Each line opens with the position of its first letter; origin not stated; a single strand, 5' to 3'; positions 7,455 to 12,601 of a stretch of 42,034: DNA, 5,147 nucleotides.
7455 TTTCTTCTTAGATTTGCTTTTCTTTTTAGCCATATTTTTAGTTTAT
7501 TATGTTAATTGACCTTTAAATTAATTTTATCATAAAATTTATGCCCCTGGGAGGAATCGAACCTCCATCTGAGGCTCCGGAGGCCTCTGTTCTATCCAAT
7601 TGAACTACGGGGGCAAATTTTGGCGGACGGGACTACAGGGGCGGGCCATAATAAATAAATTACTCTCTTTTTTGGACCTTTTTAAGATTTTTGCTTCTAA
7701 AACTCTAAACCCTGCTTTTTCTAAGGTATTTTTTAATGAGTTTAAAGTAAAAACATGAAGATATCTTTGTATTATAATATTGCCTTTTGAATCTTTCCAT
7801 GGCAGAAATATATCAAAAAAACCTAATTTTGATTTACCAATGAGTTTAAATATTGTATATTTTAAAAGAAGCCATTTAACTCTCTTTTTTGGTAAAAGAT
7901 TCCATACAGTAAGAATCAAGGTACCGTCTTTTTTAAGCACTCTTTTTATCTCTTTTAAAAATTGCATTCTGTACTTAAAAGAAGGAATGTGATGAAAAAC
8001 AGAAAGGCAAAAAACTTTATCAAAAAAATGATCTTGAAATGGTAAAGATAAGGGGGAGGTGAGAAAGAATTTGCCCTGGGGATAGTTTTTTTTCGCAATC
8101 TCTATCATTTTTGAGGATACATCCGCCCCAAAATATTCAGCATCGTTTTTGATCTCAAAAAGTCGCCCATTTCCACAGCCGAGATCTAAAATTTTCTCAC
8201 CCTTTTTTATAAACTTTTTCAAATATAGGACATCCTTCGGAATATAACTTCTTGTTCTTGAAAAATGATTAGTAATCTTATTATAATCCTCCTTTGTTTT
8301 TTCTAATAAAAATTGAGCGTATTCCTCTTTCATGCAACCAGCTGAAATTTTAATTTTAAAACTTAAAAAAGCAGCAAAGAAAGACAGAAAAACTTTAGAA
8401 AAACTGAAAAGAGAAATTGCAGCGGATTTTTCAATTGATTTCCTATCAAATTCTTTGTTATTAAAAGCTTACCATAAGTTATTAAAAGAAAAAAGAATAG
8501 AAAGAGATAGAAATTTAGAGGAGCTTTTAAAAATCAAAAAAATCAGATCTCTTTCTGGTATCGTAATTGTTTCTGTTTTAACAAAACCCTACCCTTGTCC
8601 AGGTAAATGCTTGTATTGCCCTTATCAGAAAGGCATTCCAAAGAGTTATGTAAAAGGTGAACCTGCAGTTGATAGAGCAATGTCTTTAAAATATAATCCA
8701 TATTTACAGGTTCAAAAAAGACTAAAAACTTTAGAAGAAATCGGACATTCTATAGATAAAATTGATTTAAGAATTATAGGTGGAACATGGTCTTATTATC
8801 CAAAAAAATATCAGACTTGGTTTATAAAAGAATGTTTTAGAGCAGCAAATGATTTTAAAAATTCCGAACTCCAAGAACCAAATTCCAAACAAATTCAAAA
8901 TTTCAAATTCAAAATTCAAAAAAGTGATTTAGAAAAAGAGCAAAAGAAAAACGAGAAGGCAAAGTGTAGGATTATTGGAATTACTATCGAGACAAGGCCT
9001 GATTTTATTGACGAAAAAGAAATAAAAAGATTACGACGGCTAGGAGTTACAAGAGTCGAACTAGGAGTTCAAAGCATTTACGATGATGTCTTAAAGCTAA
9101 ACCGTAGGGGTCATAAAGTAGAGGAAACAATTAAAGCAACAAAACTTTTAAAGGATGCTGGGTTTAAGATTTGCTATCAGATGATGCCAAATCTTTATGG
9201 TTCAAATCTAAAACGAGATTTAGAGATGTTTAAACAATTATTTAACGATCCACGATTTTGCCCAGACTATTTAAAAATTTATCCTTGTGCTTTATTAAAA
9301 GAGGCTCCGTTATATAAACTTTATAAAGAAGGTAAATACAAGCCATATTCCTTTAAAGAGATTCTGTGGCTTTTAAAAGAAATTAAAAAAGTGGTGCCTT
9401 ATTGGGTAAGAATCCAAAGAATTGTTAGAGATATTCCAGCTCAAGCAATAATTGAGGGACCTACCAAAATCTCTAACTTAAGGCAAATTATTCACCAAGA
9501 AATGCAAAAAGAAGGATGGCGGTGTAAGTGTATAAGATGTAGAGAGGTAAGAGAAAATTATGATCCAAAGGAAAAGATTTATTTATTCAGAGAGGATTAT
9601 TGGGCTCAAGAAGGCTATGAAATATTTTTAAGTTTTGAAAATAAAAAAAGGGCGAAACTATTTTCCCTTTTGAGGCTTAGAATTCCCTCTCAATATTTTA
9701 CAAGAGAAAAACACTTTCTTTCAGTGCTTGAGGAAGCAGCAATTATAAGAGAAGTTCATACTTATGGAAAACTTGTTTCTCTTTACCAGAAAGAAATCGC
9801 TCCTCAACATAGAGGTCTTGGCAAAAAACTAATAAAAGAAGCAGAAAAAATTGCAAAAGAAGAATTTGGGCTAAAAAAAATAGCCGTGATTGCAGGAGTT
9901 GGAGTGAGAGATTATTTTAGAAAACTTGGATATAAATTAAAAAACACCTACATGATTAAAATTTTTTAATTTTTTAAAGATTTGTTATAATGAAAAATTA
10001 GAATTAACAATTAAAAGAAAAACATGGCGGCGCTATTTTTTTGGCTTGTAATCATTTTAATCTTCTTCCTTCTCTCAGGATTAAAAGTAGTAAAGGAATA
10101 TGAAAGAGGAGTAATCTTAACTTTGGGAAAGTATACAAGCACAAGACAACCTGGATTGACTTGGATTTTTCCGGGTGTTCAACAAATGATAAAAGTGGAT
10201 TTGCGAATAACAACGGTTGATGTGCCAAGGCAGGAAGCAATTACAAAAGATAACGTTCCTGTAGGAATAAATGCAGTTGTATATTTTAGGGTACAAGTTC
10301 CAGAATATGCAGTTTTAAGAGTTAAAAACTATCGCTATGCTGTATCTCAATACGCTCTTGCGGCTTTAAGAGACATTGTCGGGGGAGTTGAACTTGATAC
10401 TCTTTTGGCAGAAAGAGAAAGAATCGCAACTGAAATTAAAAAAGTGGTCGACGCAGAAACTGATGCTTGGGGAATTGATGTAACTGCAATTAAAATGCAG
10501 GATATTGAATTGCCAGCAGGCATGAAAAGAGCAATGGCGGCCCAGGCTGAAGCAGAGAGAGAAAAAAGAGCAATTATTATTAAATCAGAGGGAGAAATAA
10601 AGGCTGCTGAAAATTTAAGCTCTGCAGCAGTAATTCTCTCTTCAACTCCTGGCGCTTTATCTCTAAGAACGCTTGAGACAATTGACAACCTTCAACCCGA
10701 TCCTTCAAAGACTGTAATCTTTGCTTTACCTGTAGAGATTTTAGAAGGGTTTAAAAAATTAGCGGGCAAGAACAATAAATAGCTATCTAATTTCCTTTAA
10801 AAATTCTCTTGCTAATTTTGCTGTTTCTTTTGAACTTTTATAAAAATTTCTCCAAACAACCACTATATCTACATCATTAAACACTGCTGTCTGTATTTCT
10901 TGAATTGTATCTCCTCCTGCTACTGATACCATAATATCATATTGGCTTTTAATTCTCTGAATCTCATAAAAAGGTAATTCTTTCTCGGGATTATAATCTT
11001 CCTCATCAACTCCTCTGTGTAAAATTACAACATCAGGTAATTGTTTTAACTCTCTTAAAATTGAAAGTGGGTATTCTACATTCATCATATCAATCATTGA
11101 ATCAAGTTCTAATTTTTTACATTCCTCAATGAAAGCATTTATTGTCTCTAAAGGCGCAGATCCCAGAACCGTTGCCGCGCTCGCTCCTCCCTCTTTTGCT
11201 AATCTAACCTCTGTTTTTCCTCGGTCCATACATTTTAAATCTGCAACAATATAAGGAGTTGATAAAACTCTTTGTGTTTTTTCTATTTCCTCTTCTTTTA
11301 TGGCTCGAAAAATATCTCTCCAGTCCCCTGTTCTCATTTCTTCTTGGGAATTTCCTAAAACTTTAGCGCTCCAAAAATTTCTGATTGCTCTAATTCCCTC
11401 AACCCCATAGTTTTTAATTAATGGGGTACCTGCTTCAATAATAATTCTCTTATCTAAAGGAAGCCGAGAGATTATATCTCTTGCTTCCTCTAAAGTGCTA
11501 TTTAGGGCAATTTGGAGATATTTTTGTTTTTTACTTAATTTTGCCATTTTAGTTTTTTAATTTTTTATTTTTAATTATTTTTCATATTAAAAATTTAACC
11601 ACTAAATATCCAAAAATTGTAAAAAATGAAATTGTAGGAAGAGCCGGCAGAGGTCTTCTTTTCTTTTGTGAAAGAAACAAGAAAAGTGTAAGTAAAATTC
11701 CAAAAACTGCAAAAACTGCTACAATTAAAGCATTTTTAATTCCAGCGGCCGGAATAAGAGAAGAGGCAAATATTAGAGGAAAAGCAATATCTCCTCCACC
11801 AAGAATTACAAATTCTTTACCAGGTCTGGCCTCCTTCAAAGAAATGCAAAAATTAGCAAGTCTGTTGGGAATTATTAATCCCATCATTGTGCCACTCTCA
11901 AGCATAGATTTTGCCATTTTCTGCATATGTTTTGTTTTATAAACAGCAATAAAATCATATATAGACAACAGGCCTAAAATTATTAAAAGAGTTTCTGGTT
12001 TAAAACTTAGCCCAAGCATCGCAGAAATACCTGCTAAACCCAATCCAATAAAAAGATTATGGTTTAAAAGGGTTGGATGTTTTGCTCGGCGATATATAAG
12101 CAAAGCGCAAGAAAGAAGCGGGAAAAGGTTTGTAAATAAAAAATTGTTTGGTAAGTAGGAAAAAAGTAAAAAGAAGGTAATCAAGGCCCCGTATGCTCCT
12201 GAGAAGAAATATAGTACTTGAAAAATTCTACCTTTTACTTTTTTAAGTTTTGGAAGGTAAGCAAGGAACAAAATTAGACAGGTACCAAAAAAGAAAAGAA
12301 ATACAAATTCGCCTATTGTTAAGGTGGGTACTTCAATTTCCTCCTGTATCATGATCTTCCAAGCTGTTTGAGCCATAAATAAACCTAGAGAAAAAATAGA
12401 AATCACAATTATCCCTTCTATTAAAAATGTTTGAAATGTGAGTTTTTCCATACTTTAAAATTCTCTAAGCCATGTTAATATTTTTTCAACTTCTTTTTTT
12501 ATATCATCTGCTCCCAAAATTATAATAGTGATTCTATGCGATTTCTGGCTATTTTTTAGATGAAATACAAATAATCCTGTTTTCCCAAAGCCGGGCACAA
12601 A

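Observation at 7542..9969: Eukaryote/archaea-style U34 modification pair: Elp3 and a Trm9-like methyltransferase, divergent with start codons sharing one CATG, next to a tRNA gene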

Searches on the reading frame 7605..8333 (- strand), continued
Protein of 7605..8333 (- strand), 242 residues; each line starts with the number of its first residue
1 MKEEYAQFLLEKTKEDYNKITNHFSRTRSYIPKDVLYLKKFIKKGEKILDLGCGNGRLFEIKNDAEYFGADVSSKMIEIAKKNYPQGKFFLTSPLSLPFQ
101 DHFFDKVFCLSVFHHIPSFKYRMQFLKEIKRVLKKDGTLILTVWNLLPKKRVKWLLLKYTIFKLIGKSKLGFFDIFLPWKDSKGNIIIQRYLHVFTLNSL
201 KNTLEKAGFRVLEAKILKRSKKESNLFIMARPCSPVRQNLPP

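Call 67: search_protein_representatives(protein=window:7605-8333:-)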
Query: 242 residues. Proteins with E-value up to 0.001 (for the whole library): 46273; up to 1e-10: 3295; up to 1e-30: 301. The best 150 are listed.
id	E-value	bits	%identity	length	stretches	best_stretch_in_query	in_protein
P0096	3.0e-68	246.5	56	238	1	1-230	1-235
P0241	2.2e-60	220.7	47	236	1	1-226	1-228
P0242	3.3e-59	216.9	50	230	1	1-227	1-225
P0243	8.1e-59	215.6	47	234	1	2-231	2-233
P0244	2.6e-58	213.9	48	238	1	1-226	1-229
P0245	4.5e-58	213.2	45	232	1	4-228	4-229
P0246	1.3e-57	211.6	47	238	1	2-225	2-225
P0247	2.1e-57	211.0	46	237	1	1-223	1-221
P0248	4.2e-57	210.0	48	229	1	1-231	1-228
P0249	7.7e-57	209.1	46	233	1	4-231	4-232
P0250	9.5e-57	208.8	53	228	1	1-229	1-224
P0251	1.5e-56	208.2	46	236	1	2-232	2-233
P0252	1.7e-56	208.0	54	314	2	4-166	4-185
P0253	2.1e-56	207.7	45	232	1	1-232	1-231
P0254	3.1e-56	207.1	47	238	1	1-228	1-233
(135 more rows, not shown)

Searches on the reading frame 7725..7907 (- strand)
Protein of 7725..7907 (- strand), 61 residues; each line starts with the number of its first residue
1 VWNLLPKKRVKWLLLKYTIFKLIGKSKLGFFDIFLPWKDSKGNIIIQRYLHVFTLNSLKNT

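Call 32: find_related_loci(query=A4, collection=metagenome_contigs, flank=4000)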
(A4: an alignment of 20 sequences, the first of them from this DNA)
Query A4 (61 aa) in metagenome_contigs; peptide patterns used: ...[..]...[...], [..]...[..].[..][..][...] (x = any residue, [..] = any of these).
448 stretches matched a pattern; 167 encode a relative of the query (tblastn E <= 1e-3); the best 80 are kept; 80 distinct loci.
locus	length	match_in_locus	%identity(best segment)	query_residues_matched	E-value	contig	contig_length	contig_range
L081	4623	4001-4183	87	1-61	2e-25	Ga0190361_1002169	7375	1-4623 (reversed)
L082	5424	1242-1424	92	1-61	7e-25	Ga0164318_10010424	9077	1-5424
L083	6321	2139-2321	92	1-61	9e-25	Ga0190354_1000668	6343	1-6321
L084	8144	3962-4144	92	1-61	9e-25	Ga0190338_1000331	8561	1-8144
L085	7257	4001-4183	92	1-61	9e-25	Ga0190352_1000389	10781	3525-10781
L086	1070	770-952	61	1-61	6e-21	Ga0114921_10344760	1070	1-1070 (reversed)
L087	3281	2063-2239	64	1-59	1e-20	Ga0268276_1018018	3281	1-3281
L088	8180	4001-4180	55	1-60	2e-20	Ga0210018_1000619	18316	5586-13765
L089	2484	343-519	64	1-59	2e-20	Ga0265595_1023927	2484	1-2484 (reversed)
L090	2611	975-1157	79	1-61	8e-20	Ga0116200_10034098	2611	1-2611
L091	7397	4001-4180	58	1-60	3e-19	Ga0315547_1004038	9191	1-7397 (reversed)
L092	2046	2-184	77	1-61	3e-19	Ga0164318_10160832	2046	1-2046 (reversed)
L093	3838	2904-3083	58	1-60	9e-19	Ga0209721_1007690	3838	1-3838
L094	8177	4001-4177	59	1-59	8e-19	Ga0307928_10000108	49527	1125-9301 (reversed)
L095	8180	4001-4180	58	1-60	1e-18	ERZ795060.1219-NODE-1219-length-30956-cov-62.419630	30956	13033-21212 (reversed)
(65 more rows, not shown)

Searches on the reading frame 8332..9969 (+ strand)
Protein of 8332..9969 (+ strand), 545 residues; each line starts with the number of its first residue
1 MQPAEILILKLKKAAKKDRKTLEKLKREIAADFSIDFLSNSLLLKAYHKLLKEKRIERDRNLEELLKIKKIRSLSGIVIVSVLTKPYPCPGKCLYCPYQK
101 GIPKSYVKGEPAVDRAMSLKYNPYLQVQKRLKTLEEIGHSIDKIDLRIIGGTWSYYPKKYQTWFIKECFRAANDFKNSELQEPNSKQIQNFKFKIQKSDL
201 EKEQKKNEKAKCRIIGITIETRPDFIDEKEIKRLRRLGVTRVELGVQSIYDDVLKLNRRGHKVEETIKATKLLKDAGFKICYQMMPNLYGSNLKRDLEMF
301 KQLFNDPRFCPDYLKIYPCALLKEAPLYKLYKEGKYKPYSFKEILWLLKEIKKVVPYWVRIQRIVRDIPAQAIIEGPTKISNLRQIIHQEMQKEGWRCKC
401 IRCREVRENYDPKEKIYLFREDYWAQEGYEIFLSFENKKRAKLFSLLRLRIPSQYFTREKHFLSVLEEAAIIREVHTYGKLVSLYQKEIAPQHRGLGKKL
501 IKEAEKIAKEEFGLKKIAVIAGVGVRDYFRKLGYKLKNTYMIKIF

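Call 4: search_protein_families(library=pfam, proteins=[window:8332-9969:+], max_evalue=0.01)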
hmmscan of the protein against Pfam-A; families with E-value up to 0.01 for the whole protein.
window:8332-9969:+ (545 aa): 4 families
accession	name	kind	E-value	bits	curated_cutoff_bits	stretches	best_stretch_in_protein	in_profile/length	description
PF16199.10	Radical_SAM_C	-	2.5e-22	79.2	31.9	1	311-392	1-84/85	Radical_SAM C-terminal domain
PF04055.27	Radical_SAM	-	4.6e-19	69.6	29.5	1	89-295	7-158/166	Radical SAM superfamily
PF00583.31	Acetyltransf_1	-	0.00048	20.8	20.7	1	492-534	72-116/116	Acetyltransferase (GNAT) family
PF13673.13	Acetyltransf_10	-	0.0086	16.5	23.6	1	492-535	64-108/128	Acetyltransferase (GNAT) domain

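Call 5: search_protein_families(library=ncbifam, proteins=[window:8332-9969:+], max_evalue=0.01)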
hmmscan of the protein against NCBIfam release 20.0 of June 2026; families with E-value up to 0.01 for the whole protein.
window:8332-9969:+ (545 aa): 22 families
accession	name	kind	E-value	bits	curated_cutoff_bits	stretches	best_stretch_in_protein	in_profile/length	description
TIGR01211.1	ELP3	subfamily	1.6e-178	594.5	350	1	11-543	6-520/522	tRNA uridine(34) 5-carboxymethylaminomethyl modification radical SAM/GNAT enzyme Elp3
TIGR01212.1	TIGR01212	equivalog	6.4e-20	71.5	180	1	211-379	106-275/302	tRNA modification radical SAM protein MnmL/YtqA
TIGR00539.1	hemN_rel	equivalog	1.9e-11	43.7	205.4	1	214-303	86-176/361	radical SAM family heme chaperone HemW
NF005133.0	PRK06582.1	equivalog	2.1e-11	43.5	597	1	216-336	99-216/390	coproporphyrinogen III oxidase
TIGR03994.1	rSAM_HemZ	equivalog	8.3e-10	38.3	321.4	1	214-329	172-286/401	coproporphyrinogen dehydrogenase HemZ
NF004567.0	PRK05904.1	equivalog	1.2e-09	37.9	355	1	215-285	90-161/353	coproporphyrinogen III oxidase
NF006067.1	PRK08208.1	equivalog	2.4e-09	36.6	380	1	207-325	117-233/427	STM4012 family radical SAM protein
TIGR01210.1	TIGR01210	equivalog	2.9e-08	33.3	212.15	1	214-355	103-246/313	archaeosine biosynthesis radical SAM protein RaSEA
NF006061.0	PRK08207.1-4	equivalog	6.2e-08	31.9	702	1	213-320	263-369/501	coproporphyrinogen III oxidase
TIGR04013.1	B12_SAM_MJ_1487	hypoth_equivalog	7.3e-08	31.6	251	1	220-280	246-307/382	TIGR04013 family B12-binding domain/radical SAM domain-containing protein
NF006060.0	PRK08207.1-3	equivalog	1.4e-07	30.7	653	1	217-336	243-362/477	coproporphyrinogen III oxidase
NF006385.0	PRK08629.1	equivalog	7.1e-06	25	355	1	212-275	130-192/439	coproporphyrinogen III oxidase family protein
NF006064.0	PRK08207.2-2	equivalog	1.2e-05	24.5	504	1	222-330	244-349/465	coproporphyrinogen III oxidase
NF006059.0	PRK08207.1-1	equivalog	1.6e-05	23.8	1012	1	217-352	265-397/496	coproporphyrinogen III oxidase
TIGR00538.1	hemN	equivalog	2.6e-05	23.2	324.95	1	196-281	120-204/454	oxygen-independent coproporphyrinogen III oxidase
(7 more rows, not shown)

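Call 9: search_solved_structures(query=window:8332-9969:+, max_evalue=0.00001, show_alignments=1)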
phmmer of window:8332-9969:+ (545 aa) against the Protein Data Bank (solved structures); distinct sequences matched with E-value up to 0.00001: 9.
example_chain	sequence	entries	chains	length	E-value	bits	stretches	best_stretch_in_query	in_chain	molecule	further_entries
6ia8_A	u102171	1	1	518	1.4e-132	446.1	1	17-543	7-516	Histone acetyltransferase, ELP3 family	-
6iaz_A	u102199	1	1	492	5.6e-132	444.1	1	49-543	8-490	Histone acetyltransferase, ELP3 family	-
6iad_A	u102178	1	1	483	1.9e-131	442.3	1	60-543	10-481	Histone acetyltransferase, ELP3 family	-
5l7j_A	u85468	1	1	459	3.8e-112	378.7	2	199-543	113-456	ELP3 family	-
6ia6_A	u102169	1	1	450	1.4e-103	350.4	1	69-543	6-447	ELP3 family, ELP3 family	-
5l7l_A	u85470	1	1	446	3e-103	349.3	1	70-543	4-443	ELP3 family, ELP3 family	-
6qk7_C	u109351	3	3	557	1.1e-102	347.4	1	64-543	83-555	Elongator complex protein 3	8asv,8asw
8ptx_C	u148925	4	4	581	1.3e-99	337.3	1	64-544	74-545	Elongator complex protein 3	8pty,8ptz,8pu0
8avg_C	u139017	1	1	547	1.3e-98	334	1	65-544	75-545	Elongator complex protein 3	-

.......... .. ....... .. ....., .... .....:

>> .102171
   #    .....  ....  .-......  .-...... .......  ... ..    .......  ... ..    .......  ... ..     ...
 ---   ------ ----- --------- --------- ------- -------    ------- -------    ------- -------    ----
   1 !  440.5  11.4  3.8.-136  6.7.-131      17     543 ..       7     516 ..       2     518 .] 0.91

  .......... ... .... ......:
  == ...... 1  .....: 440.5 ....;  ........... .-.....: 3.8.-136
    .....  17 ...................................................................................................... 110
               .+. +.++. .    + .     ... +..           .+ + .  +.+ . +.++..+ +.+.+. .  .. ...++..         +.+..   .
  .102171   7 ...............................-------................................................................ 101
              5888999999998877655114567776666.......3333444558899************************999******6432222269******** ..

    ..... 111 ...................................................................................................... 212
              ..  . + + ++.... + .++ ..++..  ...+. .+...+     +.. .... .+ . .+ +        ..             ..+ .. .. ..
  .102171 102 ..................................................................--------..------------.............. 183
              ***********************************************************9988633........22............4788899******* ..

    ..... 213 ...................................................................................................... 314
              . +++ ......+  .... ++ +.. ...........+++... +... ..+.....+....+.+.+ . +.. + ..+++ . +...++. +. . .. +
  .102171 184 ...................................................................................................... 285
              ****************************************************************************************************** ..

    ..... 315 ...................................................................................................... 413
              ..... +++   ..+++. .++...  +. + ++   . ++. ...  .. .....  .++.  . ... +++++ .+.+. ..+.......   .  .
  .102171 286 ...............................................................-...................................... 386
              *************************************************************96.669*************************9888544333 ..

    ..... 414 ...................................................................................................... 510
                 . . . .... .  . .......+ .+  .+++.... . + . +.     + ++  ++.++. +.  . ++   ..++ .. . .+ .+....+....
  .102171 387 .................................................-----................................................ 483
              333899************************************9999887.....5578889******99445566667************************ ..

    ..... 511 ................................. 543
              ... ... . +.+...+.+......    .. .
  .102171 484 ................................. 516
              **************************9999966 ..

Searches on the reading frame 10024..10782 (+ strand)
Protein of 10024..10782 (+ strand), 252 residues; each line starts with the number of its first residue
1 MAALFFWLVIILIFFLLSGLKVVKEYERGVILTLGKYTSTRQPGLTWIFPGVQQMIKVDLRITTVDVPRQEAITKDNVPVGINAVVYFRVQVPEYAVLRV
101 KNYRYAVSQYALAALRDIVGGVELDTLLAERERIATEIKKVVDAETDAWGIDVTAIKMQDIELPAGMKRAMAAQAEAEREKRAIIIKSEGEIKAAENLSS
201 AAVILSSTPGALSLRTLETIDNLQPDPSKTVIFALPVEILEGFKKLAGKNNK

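Call 24: search_protein_families(library=pfam, proteins=[window:10024-10782:+], max_evalue=0.001)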
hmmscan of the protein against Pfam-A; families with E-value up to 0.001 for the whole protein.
window:10024-10782:+ (252 aa): 2 families
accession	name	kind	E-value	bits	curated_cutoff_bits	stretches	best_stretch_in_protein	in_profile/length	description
PF01145.31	Band_7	-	3.2e-38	132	23.6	1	21-191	1-175/176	SPFH domain / Band 7 family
PF13421.11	Band_7_1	-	0.00024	21.2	24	1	121-175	153-207/211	SPFH domain-Band 7 family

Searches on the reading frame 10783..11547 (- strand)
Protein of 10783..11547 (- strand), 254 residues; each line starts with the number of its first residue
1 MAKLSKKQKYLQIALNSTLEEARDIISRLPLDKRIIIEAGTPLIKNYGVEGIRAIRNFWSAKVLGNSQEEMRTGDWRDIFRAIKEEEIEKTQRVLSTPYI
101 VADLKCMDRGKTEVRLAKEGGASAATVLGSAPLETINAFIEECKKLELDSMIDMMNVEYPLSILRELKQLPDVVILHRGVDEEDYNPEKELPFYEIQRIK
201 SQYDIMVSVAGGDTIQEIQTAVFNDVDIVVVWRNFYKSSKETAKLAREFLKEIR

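Call 24: search_protein_families(library=pfam, proteins=[window:10783-11547:-], max_evalue=0.001)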
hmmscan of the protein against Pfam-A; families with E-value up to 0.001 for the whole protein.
window:10783-11547:- (254 aa): 1 family
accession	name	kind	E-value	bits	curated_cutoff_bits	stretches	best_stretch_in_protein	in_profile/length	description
PF00215.30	OMPdecase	-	1.6e-19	71.2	27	1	100-245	54-218/221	Orotidine 5'-phosphate decarboxylase / HUMPS family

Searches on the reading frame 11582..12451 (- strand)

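Call 24: search_protein_families(library=pfam, proteins=[window:11582-12451:-], max_evalue=0.001)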
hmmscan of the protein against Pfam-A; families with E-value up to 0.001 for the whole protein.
window:11582-12451:- (289 aa): 1 family
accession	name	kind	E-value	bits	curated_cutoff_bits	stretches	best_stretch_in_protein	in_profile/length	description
PF06550.16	SPP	-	9.5e-21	75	23.9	1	15-285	5-277/283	Signal-peptide peptidase, presenilin aspartyl protease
